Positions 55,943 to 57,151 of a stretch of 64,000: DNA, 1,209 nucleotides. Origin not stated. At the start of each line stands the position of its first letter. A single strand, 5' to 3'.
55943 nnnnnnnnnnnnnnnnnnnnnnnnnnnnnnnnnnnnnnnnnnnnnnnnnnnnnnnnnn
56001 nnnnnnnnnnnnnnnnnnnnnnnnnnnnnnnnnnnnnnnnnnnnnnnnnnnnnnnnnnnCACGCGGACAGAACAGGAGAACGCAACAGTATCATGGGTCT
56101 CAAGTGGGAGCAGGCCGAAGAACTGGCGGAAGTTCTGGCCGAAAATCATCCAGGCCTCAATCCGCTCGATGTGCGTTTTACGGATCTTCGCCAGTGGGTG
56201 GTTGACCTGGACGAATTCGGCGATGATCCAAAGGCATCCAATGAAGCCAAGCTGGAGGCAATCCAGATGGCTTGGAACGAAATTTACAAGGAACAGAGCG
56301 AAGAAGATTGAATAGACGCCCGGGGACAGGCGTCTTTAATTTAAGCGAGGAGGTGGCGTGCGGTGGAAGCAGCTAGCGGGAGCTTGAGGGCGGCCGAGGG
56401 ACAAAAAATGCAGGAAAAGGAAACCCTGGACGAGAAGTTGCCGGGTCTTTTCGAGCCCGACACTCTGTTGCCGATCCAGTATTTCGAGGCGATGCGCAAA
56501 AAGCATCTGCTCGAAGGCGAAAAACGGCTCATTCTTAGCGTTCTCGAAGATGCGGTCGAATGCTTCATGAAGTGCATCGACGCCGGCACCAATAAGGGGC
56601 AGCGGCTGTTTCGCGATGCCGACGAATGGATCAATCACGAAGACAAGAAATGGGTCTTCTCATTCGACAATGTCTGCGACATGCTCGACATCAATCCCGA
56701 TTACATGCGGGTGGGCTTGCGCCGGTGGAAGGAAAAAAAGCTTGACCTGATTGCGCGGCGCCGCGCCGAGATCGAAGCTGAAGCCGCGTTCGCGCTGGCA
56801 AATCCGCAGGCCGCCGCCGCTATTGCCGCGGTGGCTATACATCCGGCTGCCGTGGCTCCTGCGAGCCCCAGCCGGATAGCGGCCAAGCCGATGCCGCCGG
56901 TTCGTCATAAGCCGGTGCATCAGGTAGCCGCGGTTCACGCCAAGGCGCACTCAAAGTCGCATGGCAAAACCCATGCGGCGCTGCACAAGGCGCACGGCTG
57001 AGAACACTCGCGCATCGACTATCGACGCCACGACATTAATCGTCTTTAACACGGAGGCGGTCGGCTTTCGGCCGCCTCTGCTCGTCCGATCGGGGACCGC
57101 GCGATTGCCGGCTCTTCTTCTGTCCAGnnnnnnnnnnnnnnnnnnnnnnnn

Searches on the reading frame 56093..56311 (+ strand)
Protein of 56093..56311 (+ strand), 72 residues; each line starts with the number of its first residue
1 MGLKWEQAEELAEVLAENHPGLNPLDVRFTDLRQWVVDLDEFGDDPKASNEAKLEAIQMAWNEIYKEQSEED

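Call 3: search_protein_families(library=pfam, proteins=[window:56093-56311:+])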
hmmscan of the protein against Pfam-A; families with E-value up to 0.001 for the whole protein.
window:56093-56311:+ (72 aa): 1 family
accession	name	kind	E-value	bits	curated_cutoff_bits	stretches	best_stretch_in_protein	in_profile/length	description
PF04384.18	Fe-S_assembly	-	3.4e-26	92.1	25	1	3-63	1-61/64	Iron-sulphur cluster assembly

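Call 35: search_protein_families(library=ncbifam, proteins=[window:56093-56311:+], max_evalue=0.01)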
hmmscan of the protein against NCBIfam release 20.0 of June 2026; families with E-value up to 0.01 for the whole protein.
window:56093-56311:+ (72 aa): 1 family
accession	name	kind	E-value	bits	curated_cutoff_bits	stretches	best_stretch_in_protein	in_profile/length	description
TIGR03412.1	iscX_yfhJ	equivalog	1.9e-24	86.2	40.4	1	4-63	1-60/63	Fe-S cluster assembly protein IscX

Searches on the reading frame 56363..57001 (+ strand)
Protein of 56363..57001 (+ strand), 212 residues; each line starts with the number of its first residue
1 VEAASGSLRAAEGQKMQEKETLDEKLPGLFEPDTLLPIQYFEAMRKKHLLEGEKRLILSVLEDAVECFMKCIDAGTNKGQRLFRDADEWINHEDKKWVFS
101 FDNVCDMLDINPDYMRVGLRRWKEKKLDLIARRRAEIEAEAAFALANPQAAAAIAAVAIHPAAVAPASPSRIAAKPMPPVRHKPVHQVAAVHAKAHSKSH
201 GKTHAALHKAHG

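Call 3: search_protein_families(library=pfam, proteins=[window:56363-57001:+])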
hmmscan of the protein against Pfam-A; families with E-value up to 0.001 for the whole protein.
window:56363-57001:+ (212 aa): 0 families

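Call 35: search_protein_families(library=ncbifam, proteins=[window:56408-57001:+], max_evalue=0.01)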
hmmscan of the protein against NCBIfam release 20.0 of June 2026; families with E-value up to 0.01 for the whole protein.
window:56408-57001:+ (197 aa): 0 families

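Call 39: find_homologous_proteins(query=window:56408-57001:+, max_evalue=0.001)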
Query window:56408-57001:+ (197 aa): 1216 proteins with E <= 0.001 among 2926 candidates; the best 120 are listed.
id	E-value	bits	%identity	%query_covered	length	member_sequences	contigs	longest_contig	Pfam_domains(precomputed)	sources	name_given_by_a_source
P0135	4.1e-127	439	100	100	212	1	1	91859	-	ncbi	-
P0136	4.6e-82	293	75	93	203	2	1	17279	-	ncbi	ncbi:MAG: hypothetical protein WA740_03820 [Candidatus Binataceae bacterium]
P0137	1.6e-80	288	69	100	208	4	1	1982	-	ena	-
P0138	2.3e-80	287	74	91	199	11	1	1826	-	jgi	-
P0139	5.3e-80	286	70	94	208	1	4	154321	-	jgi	jgi:hypothetical protein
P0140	6.3e-80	286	80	74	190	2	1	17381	-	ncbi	ncbi:MAG: hypothetical protein ACREQR_09490 [Candidatus Binataceae bacterium]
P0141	1.2e-79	285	69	94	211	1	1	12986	-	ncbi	ncbi:MAG: hypothetical protein ACYDC3_10430 [Candidatus Binataceae bacterium]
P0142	1.4e-79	284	88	65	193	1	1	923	-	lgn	-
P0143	2.5e-79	284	68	100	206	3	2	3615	-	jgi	-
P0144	2.7e-79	284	72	93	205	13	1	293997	-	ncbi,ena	-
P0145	3.0e-79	283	88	65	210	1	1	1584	-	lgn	-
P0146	3.3e-79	283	70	99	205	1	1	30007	-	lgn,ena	-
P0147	7.2e-79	282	73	91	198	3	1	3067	-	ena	-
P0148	7.8e-79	282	72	87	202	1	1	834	-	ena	-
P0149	2.0e-78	281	73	91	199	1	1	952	-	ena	-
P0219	3.1e-75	270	90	56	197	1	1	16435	-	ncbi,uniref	ncbi:hypothetical protein [Candidatus Binatus sp.]|uniref:hypothetical protein n=1 Tax=Candidatus Bi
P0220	3.2e-75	270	90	61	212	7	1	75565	-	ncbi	ncbi:MAG: hypothetical protein ABSD30_00230 [Candidatus Binatus sp.]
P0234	5.3e-75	269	89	62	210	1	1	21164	-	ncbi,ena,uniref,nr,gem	ncbi:MAG TPA: hypothetical protein VJX68_15965 [Candidatus Binatus sp.]|uniref:hypothetical protein 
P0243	9.3e-75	269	89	62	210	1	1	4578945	-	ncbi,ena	-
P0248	1.0e-74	269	88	62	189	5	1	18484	-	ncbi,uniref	ncbi:hypothetical protein [Candidatus Binatus sp.]|uniref:hypothetical protein n=1 Tax=Candidatus Bi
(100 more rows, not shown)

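Call 41: find_encoding_contigs(protein=P0135, flank=10000, max_places=2)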
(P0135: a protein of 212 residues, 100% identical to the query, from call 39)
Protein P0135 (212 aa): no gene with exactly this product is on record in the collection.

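Call 42: find_encoding_contigs(protein=P0243, flank=10000, max_places=2)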
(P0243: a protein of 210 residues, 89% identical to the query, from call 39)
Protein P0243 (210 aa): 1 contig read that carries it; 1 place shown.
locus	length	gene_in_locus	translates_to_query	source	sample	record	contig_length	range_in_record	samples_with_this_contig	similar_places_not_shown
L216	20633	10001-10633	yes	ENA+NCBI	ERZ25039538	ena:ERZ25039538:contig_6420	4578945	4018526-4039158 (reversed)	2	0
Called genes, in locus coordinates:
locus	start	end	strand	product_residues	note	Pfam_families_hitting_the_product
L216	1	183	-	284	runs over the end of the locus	PF01135:PCMT (weak), PF08704:GCD14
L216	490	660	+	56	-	-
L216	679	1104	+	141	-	-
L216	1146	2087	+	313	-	PF07549:Sec_GG, PF02355:SecD_SecF_C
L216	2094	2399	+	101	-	-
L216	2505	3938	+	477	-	-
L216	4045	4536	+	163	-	PF00583:Acetyltransf_1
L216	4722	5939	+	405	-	PF00266:Aminotran_5, PF01212:Beta_elim_lyase (weak), PF01041:DegT_DnrJ_EryC1 (weak)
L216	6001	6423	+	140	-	PF01592:NifU_N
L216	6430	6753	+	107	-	PF01521:Fe-S_biosyn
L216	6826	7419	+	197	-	-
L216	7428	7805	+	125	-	PF13698:DUF4156 (weak)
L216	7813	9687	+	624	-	PF00012:HSP70, PF06723:MreB_Mbl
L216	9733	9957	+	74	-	PF04384:Fe-S_assembly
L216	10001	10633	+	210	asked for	-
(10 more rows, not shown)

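Call 53: predict_structure(alignment_id=A1)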
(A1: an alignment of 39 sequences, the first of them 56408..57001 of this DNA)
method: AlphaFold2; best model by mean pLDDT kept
length: 197 residues; sequences in the alignment: 39
mean_pLDDT: 63.0   pTM: 0.48
mean pLDDT of the five models: 63.0, 57.9, 53.8, 53.4, 50.4
residues with pLDDT >= 90: 0; 70-90: 101; 50-70: 30; < 50: 66
segments of 3 or more residues with pLDDT < 50: 1-4, 12-15, 17-19, 143-197
pLDDT, mean of each block of 10 residues (from residue 1): 50 49 69 69 78 77 75 79 79 82 82 85 85 66 44 33 36 36 37 42
secondary structure, 60 per line:
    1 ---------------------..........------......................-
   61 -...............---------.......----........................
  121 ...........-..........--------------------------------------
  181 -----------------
elements in order: H22-31 H38-59 H62-76 H86-92 H97-131 H133-142

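Call 56: search_solved_structures(query=A1, max_evalue=10)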
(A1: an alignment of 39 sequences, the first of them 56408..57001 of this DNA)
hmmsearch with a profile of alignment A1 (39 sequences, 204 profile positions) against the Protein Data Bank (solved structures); distinct sequences matched with E-value up to 10: 1.
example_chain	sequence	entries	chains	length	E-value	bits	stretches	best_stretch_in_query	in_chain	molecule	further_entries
9wg7_12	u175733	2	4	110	2.4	11.3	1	123-176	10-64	ApcG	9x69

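Call 62: list_cluster_members(proteins=[P0234, P0219, P0248, P0220, P0472, P0545, P0548, P0556, P0471, P0462])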
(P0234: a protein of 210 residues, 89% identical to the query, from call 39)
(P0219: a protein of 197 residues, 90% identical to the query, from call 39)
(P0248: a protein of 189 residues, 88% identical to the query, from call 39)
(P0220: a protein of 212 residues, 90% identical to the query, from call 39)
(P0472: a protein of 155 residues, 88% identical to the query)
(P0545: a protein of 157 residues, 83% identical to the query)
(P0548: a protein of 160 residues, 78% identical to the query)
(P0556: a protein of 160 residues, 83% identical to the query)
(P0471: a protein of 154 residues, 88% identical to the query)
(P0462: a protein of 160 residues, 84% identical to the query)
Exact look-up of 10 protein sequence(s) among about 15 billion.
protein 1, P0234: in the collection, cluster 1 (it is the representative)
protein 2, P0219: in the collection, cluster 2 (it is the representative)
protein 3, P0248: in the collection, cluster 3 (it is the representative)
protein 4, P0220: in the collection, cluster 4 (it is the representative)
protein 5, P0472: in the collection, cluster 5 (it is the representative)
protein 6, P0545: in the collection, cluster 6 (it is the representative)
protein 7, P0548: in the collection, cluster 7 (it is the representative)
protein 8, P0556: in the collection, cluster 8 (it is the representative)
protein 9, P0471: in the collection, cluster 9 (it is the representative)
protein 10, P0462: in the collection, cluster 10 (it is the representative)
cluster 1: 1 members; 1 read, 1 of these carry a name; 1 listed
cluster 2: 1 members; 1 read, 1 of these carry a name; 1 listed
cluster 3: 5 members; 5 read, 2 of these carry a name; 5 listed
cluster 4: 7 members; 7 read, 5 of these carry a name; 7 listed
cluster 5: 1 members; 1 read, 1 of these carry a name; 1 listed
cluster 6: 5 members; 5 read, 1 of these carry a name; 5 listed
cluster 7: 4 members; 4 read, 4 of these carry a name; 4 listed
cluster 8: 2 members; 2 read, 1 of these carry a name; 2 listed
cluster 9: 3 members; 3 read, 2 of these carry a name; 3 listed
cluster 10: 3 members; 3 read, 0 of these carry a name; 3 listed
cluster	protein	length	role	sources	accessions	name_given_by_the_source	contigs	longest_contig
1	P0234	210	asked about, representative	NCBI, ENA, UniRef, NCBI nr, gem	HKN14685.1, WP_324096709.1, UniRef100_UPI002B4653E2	MAG TPA: hypothetical protein VJX68_15965 [Candidatus Binatus sp.] | hypothetical protein n=1 Tax=Candidatus Binatus sp. TaxID=2811406 RepID=UPI002B4653E2 | hypothetical protein [Candidatus Binatus sp.]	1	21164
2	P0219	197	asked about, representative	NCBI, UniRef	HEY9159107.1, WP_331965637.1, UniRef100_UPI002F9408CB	hypothetical protein [Candidatus Binatus sp.] | hypothetical protein n=1 Tax=Candidatus Binatus sp. TaxID=2811406 RepID=UPI002F9408CB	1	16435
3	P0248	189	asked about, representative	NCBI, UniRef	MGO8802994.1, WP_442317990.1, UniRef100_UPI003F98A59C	hypothetical protein [Candidatus Binatus sp.] | hypothetical protein n=1 Tax=Candidatus Binatus sp. TaxID=2811406 RepID=UPI003F98A59C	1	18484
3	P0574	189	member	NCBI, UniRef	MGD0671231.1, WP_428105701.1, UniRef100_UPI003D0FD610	MAG: hypothetical protein ABSB13_04090 [Candidatus Binatus sp.] | hypothetical protein n=1 Tax=Candidatus Binatus sp. TaxID=2811406 RepID=UPI003D0FD610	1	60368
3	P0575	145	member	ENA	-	-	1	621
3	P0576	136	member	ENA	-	-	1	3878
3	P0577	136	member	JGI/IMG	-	-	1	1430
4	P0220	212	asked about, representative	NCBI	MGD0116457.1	MAG: hypothetical protein ABSD30_00230 [Candidatus Binatus sp.]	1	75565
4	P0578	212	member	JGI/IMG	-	hypothetical protein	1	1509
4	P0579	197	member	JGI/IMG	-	hypothetical protein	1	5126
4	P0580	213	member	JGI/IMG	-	hypothetical protein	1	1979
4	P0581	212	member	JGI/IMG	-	hypothetical protein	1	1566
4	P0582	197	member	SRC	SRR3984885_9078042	-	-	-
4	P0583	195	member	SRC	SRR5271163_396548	-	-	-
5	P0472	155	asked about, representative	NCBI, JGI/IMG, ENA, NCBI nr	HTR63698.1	MAG TPA: Rrf2 family transcriptional regulator [Candidatus Binataceae bacterium] | Rrf2 family transcriptional regulator [Candidatus Binataceae bacterium]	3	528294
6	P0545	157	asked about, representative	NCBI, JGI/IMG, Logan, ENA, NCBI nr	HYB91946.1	MAG TPA: Rrf2 family transcriptional regulator [Candidatus Binataceae bacterium] | Rrf2 family transcriptional regulator [Candidatus Binataceae bacterium]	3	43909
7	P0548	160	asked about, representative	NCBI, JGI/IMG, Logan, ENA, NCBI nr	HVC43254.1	MAG TPA: Rrf2 family transcriptional regulator [Candidatus Binataceae bacterium] | Rrf2 family transcriptional regulator [Candidatus Binataceae bacterium]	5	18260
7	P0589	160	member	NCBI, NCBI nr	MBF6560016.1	MAG: Rrf2 family transcriptional regulator [Candidatus Binataceae bacterium] | Rrf2 family transcriptional regulator [Candidatus Binataceae bacterium]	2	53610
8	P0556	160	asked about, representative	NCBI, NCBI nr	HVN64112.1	MAG TPA: Rrf2 family transcriptional regulator [Candidatus Binataceae bacterium] | Rrf2 family transcriptional regulator [Candidatus Binataceae bacterium]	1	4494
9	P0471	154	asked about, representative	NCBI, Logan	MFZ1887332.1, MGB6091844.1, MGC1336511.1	MAG: Rrf2 family transcriptional regulator [Candidatus Binataceae bacterium]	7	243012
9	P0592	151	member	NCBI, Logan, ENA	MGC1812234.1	MAG: Rrf2 family transcriptional regulator [Candidatus Binataceae bacterium]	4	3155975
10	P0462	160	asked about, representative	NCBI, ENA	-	-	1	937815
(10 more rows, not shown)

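Call 63: find_encoding_contigs(protein=P0589, flank=8000, max_places=3)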
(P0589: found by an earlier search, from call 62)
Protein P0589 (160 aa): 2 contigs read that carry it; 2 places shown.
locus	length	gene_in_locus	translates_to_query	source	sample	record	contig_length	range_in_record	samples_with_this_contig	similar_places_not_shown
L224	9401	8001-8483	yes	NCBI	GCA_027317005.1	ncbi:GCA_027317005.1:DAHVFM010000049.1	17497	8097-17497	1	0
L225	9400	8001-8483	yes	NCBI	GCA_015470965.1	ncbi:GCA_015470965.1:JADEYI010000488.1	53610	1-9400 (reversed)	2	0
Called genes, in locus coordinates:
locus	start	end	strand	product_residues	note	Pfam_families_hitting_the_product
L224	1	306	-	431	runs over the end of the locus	PF02931:Neur_chan_LBD, PF02932:Neur_chan_memb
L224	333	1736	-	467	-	PF00206:Lyase_1, PF10415:FumaraseC_C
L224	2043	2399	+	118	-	PF13187:Fer4_9 (faint), PF13237:Fer4_10 (weak), PF12837:Fer4_6 (faint), PF12838:Fer4_7, PF13183:Fer4_8 (faint), PF13484:Fer4_16 (faint), PF00037:Fer4, PF12797:Fer4_2 (weak)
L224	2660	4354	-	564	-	PF14804:Jag_N, PF13083:KH_KhpA-B, PF01424:R3H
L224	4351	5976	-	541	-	PF14849:YidC_periplas, PF02096:60KD_IMP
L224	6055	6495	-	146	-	PF01809:YidD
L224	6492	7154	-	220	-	PF00825:Ribonuclease_P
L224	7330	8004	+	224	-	PF00677:Lum_binding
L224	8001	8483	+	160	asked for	PF02082:Rrf2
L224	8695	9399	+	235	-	?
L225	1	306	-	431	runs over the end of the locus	PF02931:Neur_chan_LBD, PF02932:Neur_chan_memb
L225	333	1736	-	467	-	PF00206:Lyase_1, PF10415:FumaraseC_C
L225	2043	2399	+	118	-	PF13187:Fer4_9 (faint), PF13237:Fer4_10 (weak), PF12837:Fer4_6 (faint), PF12838:Fer4_7, PF13183:Fer4_8 (faint), PF13484:Fer4_16 (faint), PF00037:Fer4, PF12797:Fer4_2 (weak)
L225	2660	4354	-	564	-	PF14804:Jag_N, PF13083:KH_KhpA-B, PF01424:R3H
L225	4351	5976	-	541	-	PF14849:YidC_periplas, PF02096:60KD_IMP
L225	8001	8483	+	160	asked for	PF02082:Rrf2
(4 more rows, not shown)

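Call 66: find_encoding_contigs(protein=P0592, flank=6000, max_places=3)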
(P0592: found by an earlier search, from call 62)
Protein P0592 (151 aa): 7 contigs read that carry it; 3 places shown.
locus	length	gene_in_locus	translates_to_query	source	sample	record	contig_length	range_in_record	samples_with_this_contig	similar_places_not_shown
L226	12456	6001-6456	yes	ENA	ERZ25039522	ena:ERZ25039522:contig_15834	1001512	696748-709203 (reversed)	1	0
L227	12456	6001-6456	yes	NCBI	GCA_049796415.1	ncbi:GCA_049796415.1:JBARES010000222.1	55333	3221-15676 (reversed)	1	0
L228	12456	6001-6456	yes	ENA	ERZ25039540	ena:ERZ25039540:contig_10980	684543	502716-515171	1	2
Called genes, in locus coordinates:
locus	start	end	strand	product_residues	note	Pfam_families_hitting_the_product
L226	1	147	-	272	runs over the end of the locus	PF08240:ADH_N, PF00107:ADH_zinc_N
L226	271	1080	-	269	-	PF00378:ECH_1, PF16113:ECH_2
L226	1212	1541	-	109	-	PF00691:OmpA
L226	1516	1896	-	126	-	-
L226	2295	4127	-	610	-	PF13205:Big_5, PF11999:Ice_binding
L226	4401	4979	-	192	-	PF00702:Hydrolase, PF12710:HAD (faint), PF13419:HAD_2, PF13242:Hydrolase_like (weak)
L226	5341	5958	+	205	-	PF00677:Lum_binding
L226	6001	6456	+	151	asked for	PF02082:Rrf2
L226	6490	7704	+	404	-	PF00583:Acetyltransf_1, PF13508:Acetyltransf_7 (weak), PF08445:FR47 (weak), PF13673:Acetyltransf_10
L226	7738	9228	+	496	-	PF02366:PMT, PF13231:PMT_2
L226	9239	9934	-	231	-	PF00072:Response_reg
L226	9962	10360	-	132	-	PF00989:PAS, PF08448:PAS_4, PF13426:PAS_9, PF08447:PAS_3 (faint)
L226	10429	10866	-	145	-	PF12172:zf-ChsH2, PF01796:OB_ChsH2_C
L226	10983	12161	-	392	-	PF22691:Thiolase_C_1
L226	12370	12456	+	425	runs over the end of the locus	PF00092:VWA, PF10138:vWA-TerF-like, PF13519:VWA_2, PF13768:VWA_3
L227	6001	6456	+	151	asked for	PF02082:Rrf2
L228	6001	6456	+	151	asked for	PF02082:Rrf2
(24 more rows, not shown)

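Call 68: search_protein_families(library=ncbifam, proteins=[P0589, P0592], max_evalue=0.001)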
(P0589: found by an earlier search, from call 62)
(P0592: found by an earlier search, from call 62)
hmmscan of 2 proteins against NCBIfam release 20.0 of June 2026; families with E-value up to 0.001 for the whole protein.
P0589 (160 aa): 8 families
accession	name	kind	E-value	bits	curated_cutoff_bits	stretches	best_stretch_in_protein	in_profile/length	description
TIGR00738.1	rrf2_super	superfamily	1.1e-32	112.7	73.3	1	4-133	1-131/132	Rrf2 family transcriptional regulator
TIGR02010.1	IscR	equivalog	5e-21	74.9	207.55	1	4-135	1-132/135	Fe-S cluster assembly transcriptional regulator IscR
TIGR02944.1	suf_reg_Xantho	equivalog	5.5e-19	68.8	110.65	1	4-131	2-129/130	SUF system Fe-S cluster assembly regulator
NF008886.0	PRK11920.1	equivalog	2.5e-18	66.2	193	1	4-142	1-140/153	iron-responsive transcriptional regulator RirA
NF047409.1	Cys_reg_CymR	equivalog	2.4e-17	63.4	195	1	4-135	1-126/139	cysteine metabolism transcriptional regulator CymR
NF008240.0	PRK11014.1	equivalog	1.5e-15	57.5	182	1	4-134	1-129/141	nitric oxide-sensing transcriptional repressor NsrR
NF008110.0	PRK10857.1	equivalog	1e-13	51.4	275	1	4-135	1-132/164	Fe-S cluster assembly transcriptional regulator IscR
NF041852.1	trans_reg_HypR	equivalog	0.00074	19.5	180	0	13-132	8-132/139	redox-sensitive transcriptional regulator HypR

P0592 (151 aa): 7 families
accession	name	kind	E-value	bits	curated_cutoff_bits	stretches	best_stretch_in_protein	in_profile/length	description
TIGR00738.1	rrf2_super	superfamily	1.1e-31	109.4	73.3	1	1-130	1-131/132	Rrf2 family transcriptional regulator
TIGR02010.1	IscR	equivalog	2.3e-21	76.1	207.55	1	1-133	1-133/135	Fe-S cluster assembly transcriptional regulator IscR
TIGR02944.1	suf_reg_Xantho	equivalog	3.3e-20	72.8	110.65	1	2-129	3-130/130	SUF system Fe-S cluster assembly regulator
NF008886.0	PRK11920.1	equivalog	4e-19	68.8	193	1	1-134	1-135/153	iron-responsive transcriptional regulator RirA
NF008240.0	PRK11014.1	equivalog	3.3e-17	62.9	182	1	1-135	1-133/141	nitric oxide-sensing transcriptional repressor NsrR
NF047409.1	Cys_reg_CymR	equivalog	1.2e-15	57.9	195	1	1-134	1-128/139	cysteine metabolism transcriptional regulator CymR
NF008110.0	PRK10857.1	equivalog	1.6e-13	50.7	275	1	1-133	1-133/164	Fe-S cluster assembly transcriptional regulator IscR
